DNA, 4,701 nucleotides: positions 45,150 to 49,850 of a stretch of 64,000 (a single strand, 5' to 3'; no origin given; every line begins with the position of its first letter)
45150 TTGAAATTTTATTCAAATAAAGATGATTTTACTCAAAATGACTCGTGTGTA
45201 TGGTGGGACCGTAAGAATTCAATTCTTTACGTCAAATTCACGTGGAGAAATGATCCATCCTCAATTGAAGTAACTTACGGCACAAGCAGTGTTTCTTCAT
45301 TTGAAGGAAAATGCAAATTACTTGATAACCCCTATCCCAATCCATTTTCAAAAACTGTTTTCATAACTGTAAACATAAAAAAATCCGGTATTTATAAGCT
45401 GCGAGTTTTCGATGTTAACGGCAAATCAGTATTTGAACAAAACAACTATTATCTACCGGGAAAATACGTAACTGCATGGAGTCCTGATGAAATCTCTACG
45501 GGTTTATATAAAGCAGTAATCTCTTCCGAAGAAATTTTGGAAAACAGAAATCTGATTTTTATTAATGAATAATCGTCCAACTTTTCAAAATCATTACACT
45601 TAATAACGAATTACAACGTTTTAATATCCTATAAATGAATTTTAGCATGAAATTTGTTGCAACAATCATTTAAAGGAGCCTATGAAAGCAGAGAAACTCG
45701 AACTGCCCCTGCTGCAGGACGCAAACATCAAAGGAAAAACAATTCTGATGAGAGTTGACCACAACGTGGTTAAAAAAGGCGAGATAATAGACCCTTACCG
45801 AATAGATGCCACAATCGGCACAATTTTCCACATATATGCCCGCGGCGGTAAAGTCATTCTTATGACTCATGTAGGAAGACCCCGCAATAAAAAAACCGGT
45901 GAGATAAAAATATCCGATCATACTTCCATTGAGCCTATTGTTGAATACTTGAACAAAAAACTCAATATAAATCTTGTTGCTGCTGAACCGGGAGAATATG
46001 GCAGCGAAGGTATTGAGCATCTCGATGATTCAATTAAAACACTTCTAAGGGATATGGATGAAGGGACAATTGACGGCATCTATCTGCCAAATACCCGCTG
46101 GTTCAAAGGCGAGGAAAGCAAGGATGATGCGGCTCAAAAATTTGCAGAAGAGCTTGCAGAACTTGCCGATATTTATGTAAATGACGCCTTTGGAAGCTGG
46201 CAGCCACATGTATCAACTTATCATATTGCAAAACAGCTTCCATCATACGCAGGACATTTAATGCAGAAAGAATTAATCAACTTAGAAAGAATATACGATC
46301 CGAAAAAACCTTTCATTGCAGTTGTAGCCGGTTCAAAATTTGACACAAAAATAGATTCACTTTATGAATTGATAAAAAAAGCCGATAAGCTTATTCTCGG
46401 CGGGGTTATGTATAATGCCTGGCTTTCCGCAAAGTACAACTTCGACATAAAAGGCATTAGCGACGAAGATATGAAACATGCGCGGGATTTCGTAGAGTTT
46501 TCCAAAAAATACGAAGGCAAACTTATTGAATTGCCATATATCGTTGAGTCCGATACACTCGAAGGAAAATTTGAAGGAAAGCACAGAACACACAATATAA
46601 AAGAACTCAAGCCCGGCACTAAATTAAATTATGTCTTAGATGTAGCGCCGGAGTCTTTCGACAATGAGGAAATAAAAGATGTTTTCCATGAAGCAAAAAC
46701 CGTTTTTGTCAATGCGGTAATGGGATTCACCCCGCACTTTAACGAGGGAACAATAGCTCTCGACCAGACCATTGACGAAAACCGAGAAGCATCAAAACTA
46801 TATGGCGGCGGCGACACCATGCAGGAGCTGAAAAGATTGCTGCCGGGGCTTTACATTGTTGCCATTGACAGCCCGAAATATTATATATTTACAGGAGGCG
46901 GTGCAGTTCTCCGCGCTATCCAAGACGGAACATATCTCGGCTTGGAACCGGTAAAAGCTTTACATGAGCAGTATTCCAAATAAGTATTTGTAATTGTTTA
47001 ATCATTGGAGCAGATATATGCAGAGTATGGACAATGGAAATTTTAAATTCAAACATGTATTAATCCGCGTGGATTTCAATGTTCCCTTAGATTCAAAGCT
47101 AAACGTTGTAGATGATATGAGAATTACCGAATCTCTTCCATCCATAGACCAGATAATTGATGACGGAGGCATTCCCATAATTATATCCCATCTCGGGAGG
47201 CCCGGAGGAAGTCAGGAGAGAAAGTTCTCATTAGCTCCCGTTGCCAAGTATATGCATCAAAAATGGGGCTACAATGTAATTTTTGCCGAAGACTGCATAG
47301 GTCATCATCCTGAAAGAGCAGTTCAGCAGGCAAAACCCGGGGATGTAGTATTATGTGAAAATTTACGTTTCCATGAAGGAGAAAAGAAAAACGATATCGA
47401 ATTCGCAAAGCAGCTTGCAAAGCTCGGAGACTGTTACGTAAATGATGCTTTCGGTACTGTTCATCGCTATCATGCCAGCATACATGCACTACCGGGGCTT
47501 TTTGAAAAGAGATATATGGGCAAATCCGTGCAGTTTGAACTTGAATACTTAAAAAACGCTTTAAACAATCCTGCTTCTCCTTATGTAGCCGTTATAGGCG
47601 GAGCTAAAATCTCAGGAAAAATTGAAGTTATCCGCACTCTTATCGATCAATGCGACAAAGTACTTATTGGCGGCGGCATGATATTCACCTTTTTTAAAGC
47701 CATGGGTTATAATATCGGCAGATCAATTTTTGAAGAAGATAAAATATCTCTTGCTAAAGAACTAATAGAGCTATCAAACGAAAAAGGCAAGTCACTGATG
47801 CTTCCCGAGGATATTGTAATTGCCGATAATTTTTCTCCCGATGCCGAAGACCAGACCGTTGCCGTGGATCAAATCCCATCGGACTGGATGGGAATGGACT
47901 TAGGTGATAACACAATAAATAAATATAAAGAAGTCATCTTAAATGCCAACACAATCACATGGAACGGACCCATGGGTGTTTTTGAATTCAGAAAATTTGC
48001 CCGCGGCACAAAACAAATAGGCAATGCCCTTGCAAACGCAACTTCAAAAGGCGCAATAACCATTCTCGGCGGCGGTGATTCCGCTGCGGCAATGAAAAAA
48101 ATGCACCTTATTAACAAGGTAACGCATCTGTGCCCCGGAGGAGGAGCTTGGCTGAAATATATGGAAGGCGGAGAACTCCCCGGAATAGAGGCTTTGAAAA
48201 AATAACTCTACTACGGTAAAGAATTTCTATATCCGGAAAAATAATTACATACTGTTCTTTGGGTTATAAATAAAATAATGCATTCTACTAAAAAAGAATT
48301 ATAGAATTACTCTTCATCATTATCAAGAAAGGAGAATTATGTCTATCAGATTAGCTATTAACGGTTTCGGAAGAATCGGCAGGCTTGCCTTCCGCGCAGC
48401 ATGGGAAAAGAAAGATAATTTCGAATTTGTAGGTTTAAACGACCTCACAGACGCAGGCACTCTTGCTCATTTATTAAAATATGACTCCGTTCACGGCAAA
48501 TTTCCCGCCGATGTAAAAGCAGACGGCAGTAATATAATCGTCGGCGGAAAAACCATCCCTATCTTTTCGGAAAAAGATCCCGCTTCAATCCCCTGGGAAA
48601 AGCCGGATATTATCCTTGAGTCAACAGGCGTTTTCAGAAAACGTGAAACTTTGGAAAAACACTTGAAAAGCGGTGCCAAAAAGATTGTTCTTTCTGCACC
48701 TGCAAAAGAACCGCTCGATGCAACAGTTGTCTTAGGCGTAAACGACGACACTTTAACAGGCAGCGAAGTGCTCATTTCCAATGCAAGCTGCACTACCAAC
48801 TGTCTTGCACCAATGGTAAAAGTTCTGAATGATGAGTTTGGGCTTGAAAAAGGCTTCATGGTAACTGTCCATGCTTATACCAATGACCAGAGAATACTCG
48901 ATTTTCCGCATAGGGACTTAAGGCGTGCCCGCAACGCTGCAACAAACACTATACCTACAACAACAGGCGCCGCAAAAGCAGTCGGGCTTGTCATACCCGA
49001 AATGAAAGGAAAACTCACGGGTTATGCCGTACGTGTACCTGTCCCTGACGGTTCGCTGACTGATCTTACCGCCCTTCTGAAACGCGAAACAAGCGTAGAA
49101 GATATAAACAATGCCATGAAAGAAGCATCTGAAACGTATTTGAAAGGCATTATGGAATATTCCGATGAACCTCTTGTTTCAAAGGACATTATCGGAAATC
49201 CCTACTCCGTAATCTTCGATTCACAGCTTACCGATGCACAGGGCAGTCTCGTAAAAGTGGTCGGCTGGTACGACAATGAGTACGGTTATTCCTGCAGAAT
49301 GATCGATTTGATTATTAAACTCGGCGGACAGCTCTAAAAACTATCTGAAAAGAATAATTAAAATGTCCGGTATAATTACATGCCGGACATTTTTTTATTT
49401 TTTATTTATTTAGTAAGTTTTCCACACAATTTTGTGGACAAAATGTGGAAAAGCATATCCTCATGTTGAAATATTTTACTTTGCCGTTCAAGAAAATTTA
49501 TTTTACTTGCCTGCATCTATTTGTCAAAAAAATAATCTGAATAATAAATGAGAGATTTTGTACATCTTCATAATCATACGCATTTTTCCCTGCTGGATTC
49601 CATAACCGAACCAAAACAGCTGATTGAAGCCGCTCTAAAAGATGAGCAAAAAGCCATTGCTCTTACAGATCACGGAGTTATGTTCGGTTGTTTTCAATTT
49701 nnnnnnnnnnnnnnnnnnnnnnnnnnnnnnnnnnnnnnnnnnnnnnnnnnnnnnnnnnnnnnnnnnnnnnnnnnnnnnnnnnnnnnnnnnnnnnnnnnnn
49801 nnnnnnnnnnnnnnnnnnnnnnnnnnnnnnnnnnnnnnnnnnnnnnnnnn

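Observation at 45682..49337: Two phosphoglycerate kinase genes in tandem upstream of gap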

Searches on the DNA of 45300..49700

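Call 73: search_rna_families(source=window, start=45300, end=49700, threshold=evalue, max_evalue=1)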
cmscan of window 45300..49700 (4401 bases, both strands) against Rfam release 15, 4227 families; matches with E-value up to 1: 0.
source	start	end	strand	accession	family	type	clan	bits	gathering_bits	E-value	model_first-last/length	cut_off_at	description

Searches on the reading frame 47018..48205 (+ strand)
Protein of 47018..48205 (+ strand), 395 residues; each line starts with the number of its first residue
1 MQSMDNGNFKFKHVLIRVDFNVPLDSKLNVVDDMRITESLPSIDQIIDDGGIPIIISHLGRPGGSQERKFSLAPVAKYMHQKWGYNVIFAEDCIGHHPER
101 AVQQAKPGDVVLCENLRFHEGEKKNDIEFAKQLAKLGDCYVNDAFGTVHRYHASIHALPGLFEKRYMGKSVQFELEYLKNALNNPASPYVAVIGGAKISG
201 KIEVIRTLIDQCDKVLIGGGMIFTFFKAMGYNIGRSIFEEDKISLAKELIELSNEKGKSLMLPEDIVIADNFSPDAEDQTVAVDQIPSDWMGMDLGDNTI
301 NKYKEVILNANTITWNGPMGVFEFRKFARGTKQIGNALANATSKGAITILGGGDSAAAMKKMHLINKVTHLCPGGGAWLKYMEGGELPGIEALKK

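Call 3: search_protein_families(library=pfam, proteins=[window:47018-48205:+], max_evalue=0.01)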
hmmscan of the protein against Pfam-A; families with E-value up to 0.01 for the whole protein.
window:47018-48205:+ (395 aa): 1 family
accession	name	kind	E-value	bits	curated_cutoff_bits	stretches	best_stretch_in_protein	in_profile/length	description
PF00162.24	PGK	-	5.1e-143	477.1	27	1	5-384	2-378/379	Phosphoglycerate kinase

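Call 4: search_protein_families(library=ncbifam, proteins=[window:47018-48205:+], max_evalue=0.01)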
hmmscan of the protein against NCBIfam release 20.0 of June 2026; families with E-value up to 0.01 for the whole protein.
window:47018-48205:+ (395 aa): 1 family
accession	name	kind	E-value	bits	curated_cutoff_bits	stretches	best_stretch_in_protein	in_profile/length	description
NF010569.0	PRK13962.1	equivalog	1.7e-149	499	883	1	4-394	6-392/645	bifunctional phosphoglycerate kinase/triosephosphate isomerase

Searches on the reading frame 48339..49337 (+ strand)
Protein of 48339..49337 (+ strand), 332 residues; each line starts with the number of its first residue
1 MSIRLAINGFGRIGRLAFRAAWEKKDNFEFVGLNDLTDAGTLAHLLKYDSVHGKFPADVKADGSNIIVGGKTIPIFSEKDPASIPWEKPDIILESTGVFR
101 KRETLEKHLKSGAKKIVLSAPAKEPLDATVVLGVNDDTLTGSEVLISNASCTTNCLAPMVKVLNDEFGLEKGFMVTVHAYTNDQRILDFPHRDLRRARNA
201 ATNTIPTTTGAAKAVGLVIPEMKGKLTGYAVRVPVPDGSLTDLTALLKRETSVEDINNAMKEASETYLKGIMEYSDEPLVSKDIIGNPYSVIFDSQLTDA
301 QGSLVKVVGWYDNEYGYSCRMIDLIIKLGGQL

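Call 3: search_protein_families(library=pfam, proteins=[window:48339-49337:+], max_evalue=0.01)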
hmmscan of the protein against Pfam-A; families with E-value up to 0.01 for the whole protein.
window:48339-49337:+ (332 aa): 3 families
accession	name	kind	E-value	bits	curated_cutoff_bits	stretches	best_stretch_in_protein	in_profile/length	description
PF02800.25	Gp_dh_C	-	1.9e-64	216.5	24.4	1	156-311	1-158/158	Glyceraldehyde 3-phosphate dehydrogenase, C-terminal domain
PF00044.30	Gp_dh_N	-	4.4e-35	120.4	31.7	1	3-101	1-100/101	Glyceraldehyde 3-phosphate dehydrogenase, NAD binding domain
PF02774.23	Semialdhyde_dhC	-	0.0029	18.2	26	1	220-283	88-151/184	Semialdehyde dehydrogenase, dimerisation domain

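Call 4: search_protein_families(library=ncbifam, proteins=[window:48339-49337:+], max_evalue=0.01)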
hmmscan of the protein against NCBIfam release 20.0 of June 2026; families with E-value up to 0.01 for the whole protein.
window:48339-49337:+ (332 aa): 14 families
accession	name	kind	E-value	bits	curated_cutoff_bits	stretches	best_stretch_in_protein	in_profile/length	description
TIGR01534.1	GAPDH-I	equivalog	1.6e-129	431.8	367.2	1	4-323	1-330/330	type I glyceraldehyde-3-phosphate dehydrogenase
NF005830.0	PRK07729.1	equivalog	2.2e-124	414.8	546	1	1-328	1-330/343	glyceraldehyde-3-phosphate dehydrogenase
NF005641.0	PRK07403.1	equivalog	3.5e-118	394.6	616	1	3-325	2-329/337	type I glyceraldehyde-3-phosphate dehydrogenase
NF033735.1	G3PDH_Arsen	exception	2.2e-110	369.1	450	1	6-324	2-322/323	ArsJ-associated glyceraldehyde-3-phosphate dehydrogenase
NF006512.0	PRK08955.1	equivalog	3.3e-106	355.4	563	1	1-329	1-331/334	glyceraldehyde-3-phosphate dehydrogenase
NF011954.0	PRK15425.1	equivalog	8.1e-98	327.5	662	1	1-327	1-328/331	glyceraldehyde-3-phosphate dehydrogenase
TIGR01532.1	E4PD_g-proteo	equivalog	5.8e-96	321.6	530.55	1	4-323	1-325/325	erythrose-4-phosphate dehydrogenase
NF010058.0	PRK13535.1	equivalog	2.3e-95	319.6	539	1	1-325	1-330/339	erythrose-4-phosphate dehydrogenase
NF006139.0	PRK08289.1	equivalog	7.2e-87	292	431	1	7-328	133-469/480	glyceraldehyde-3-phosphate dehydrogenase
NF011456.0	PRK14874.1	equivalog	3.2e-06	26.4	223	1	60-174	41-154/346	aspartate-semialdehyde dehydrogenase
NF003251.0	PRK04207.1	equivalog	6.8e-06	25.3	185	1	2-264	2-246/343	type II glyceraldehyde-3-phosphate dehydrogenase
TIGR01296.1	asd_B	equivalog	0.00053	19.2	324.2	0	62-175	38-151/339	aspartate-semialdehyde dehydrogenase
NF006416.0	PRK08664.1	subfamily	0.0014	17.9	232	0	222-278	225-282/350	aspartate-semialdehyde dehydrogenase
TIGR00978.1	asd_EA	equivalog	0.0017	17.5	301.2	0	224-283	225-285/342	aspartate-semialdehyde dehydrogenase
